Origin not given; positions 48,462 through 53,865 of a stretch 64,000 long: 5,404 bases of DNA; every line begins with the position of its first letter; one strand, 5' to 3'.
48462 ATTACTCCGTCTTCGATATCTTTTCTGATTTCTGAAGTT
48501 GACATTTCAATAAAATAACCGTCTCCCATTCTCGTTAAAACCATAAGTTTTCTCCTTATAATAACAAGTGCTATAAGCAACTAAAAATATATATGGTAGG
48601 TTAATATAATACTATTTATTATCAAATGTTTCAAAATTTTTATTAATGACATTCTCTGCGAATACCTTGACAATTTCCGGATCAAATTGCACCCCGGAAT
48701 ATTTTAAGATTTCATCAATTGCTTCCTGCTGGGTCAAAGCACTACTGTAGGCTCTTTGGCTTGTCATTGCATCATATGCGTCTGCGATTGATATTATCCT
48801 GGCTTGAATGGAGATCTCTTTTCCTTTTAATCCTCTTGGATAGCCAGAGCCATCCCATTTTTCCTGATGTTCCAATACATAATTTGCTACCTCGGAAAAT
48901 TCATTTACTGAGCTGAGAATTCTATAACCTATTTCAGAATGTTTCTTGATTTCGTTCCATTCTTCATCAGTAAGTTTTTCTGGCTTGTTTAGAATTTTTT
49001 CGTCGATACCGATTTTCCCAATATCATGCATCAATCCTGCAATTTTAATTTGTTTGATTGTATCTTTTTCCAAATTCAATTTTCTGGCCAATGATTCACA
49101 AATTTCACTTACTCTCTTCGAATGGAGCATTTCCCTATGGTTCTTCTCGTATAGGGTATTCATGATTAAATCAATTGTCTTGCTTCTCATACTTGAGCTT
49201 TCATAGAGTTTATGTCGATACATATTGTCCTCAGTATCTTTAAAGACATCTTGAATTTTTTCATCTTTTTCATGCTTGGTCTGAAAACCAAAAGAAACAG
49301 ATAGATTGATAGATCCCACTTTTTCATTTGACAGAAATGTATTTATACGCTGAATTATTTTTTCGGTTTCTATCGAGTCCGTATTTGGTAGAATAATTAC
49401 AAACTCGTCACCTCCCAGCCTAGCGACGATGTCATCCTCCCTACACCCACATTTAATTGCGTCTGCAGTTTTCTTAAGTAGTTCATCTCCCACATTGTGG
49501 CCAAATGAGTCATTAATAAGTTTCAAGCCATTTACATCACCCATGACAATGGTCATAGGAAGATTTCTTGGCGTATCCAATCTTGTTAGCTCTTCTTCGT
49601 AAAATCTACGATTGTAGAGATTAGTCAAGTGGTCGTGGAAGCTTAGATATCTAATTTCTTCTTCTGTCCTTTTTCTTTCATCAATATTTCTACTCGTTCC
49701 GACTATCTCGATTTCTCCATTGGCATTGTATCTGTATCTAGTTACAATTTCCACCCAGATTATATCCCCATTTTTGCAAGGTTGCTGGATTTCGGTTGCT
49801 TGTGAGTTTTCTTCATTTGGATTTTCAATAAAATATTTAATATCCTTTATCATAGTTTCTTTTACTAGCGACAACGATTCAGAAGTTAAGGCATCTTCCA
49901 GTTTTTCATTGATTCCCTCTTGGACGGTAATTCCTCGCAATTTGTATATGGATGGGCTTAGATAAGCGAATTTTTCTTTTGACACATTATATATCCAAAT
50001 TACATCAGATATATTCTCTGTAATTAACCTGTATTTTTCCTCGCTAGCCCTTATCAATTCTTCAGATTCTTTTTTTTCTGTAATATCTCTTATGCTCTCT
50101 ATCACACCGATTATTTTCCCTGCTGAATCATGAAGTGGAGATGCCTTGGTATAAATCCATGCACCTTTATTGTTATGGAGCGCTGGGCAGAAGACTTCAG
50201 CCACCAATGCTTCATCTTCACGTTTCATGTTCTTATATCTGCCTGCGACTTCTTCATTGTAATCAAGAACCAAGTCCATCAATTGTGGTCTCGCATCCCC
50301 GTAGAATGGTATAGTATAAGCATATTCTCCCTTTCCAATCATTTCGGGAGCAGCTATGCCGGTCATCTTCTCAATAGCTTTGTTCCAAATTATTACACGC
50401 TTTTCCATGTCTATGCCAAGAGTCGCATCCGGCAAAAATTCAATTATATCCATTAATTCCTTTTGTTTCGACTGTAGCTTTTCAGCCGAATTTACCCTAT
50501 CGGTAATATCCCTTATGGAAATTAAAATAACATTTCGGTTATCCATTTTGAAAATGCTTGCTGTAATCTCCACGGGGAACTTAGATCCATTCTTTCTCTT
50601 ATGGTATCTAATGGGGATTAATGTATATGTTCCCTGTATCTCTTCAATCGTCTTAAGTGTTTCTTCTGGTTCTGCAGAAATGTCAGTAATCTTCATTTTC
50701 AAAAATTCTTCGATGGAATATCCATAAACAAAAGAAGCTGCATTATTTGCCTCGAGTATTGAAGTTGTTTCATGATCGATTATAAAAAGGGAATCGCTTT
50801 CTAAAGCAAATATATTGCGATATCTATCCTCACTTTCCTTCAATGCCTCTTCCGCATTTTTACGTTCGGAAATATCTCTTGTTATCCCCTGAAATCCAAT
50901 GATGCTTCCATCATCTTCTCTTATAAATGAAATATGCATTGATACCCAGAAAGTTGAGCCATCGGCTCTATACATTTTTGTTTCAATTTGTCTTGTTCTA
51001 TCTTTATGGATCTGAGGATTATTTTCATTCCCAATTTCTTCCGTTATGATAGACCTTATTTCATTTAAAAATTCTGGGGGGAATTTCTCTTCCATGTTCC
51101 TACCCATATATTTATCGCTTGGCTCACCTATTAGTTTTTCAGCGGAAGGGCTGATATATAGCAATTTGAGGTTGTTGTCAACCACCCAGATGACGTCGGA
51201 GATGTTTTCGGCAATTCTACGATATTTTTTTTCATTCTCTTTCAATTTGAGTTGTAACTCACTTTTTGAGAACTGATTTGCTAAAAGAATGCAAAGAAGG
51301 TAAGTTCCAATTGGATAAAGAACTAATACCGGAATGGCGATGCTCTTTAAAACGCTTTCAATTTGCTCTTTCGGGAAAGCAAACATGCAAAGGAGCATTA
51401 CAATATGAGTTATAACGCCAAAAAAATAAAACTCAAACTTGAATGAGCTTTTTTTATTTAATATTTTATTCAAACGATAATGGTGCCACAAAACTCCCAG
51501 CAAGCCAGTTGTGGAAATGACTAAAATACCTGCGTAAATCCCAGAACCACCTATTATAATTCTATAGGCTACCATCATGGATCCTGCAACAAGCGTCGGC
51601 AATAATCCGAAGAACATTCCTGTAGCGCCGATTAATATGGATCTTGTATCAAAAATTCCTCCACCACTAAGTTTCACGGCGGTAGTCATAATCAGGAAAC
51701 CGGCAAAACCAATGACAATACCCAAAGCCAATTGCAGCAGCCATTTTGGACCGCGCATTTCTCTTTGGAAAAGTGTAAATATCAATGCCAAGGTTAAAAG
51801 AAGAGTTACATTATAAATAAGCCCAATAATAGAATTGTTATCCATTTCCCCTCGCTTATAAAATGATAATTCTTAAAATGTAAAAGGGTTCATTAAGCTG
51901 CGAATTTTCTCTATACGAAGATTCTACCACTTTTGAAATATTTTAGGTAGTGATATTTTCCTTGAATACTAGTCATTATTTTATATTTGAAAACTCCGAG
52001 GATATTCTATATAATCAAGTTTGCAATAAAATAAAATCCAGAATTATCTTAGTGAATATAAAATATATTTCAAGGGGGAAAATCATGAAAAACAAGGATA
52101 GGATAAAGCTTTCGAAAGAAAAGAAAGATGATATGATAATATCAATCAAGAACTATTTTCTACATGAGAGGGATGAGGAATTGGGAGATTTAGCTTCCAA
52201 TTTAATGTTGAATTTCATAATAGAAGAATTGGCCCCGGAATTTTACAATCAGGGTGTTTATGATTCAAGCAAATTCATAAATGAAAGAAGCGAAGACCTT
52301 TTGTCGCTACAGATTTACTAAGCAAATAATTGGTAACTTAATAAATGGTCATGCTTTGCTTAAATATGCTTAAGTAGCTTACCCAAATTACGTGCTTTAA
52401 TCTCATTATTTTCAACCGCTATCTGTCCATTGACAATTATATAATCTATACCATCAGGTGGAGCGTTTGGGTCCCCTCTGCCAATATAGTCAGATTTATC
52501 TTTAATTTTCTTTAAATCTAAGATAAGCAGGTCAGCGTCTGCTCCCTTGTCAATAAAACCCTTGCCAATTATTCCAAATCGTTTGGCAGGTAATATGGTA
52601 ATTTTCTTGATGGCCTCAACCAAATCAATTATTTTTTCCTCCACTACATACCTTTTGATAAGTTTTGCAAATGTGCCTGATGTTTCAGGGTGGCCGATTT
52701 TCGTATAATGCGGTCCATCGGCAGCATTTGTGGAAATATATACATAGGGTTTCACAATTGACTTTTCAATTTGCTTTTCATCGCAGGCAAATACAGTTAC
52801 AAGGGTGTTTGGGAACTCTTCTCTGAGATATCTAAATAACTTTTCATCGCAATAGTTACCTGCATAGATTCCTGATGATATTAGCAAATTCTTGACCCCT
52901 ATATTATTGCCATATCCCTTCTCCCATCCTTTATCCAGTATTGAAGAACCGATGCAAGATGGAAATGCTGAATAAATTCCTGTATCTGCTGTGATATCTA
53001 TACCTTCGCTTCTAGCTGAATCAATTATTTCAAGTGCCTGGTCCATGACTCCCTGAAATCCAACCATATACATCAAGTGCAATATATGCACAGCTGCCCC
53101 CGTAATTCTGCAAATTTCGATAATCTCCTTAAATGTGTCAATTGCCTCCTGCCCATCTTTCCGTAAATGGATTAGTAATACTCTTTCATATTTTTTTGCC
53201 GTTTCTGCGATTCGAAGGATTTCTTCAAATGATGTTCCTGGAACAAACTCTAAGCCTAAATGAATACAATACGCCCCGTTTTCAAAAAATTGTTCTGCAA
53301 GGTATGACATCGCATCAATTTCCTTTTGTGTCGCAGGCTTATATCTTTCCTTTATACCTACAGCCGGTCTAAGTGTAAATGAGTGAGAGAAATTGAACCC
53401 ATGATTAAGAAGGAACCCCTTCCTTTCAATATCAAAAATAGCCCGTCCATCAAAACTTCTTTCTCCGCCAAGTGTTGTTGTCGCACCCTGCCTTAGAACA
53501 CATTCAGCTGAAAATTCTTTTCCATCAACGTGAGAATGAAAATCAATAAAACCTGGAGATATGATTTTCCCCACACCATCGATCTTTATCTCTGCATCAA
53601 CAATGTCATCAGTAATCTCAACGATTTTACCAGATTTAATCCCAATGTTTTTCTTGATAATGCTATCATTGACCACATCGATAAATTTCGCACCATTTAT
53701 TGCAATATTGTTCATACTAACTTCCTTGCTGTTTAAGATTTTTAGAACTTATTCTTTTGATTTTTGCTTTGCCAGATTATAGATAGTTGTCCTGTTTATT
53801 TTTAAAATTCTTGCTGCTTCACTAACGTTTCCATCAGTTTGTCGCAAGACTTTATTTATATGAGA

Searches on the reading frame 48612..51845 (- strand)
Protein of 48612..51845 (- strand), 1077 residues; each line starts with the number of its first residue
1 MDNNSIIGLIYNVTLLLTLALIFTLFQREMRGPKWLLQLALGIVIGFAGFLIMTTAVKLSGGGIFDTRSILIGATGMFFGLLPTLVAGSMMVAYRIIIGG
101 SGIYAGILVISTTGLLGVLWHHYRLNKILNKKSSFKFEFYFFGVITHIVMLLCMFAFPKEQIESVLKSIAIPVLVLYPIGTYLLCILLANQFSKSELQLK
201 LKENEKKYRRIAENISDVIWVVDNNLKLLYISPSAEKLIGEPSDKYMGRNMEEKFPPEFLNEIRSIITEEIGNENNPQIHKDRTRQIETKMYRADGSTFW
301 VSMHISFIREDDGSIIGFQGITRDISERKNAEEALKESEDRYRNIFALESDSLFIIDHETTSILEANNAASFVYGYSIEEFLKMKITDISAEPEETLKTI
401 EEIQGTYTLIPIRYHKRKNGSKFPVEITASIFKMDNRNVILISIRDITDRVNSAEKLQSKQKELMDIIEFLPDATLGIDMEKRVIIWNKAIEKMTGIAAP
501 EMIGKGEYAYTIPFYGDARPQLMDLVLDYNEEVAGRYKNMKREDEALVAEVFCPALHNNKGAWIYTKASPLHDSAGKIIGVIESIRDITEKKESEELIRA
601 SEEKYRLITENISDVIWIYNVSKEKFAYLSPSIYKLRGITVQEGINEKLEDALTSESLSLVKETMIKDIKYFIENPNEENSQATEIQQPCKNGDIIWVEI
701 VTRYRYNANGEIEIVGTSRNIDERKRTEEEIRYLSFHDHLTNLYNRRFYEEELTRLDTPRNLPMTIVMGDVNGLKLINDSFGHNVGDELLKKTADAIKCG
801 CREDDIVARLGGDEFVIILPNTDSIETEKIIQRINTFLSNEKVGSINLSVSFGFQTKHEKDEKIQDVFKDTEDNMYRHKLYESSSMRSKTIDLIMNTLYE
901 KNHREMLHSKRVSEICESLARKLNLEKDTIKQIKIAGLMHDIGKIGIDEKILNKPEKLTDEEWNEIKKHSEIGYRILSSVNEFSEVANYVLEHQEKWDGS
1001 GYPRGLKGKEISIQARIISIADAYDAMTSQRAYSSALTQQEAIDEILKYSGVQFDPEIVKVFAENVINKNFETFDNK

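Call 7: search_protein_families(library=pfam, proteins=[window:48612-51845:-])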
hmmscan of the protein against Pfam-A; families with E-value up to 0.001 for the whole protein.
window:48612-51845:- (1077 aa): 11 families
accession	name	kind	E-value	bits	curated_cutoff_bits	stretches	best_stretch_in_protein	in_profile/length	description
PF13487.12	HD_5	-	1e-41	142.9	27.2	1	895-1058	4-170/170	HD domain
PF13426.13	PAS_9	-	4.5e-41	139.8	27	3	217-327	2-103/103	PAS domain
PF00989.32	PAS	-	1.3e-36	125.5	22.6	3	207-325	2-113/113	PAS fold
PF00990.26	GGDEF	-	2.3e-33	115.7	23.8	1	736-879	2-155/161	Diguanylate cyclase, GGDEF domain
PF08448.16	PAS_4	-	2.4e-25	89.4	23.1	2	213-329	2-109/110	PAS fold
PF01966.28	HD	-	3.7e-25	88.9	22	1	908-1027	4-116/116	HD domain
PF07694.17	5TM-5TMR_LYT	-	3.2e-22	79.3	24.6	1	32-190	12-168/169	5TMR of 5TMR-LYT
PF08447.18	PAS_3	-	3.6e-17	62.8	25.6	0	229-321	2-88/89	PAS fold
PF13188.13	PAS_8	-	3.3e-13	49.4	21.8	1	207-256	2-51/65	PAS domain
PF08668.18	HDOD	-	2.7e-05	24.2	22.9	1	907-971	97-159/196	HDOD domain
PF13596.12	PAS_10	-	4.2e-05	24.6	22.1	0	219-325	12-105/106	PAS domain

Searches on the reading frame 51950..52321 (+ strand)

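Call 7: search_protein_families(library=pfam, proteins=[window:51950-52321:+])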
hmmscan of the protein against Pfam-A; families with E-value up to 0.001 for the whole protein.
window:51950-52321:+ (123 aa): 1 family
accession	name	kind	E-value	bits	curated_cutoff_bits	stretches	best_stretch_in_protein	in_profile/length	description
PF09932.14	DUF2164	-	1.1e-22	80.3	27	1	52-118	1-67/74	Uncharacterized conserved protein (DUF2164)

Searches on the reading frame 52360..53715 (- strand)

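Call 7: search_protein_families(library=pfam, proteins=[window:52360-53715:-])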
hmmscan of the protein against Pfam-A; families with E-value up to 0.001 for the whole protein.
window:52360-53715:- (451 aa): 2 families
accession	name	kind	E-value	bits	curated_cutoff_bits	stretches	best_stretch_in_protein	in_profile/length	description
PF01979.26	Amidohydro_1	-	1.1e-12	48.3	25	1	356-430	275-342/345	Amidohydrolase family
PF07969.17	Amidohydro_3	-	2.4e-11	44.2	29.7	1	355-433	399-471/472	Amidohydrolase family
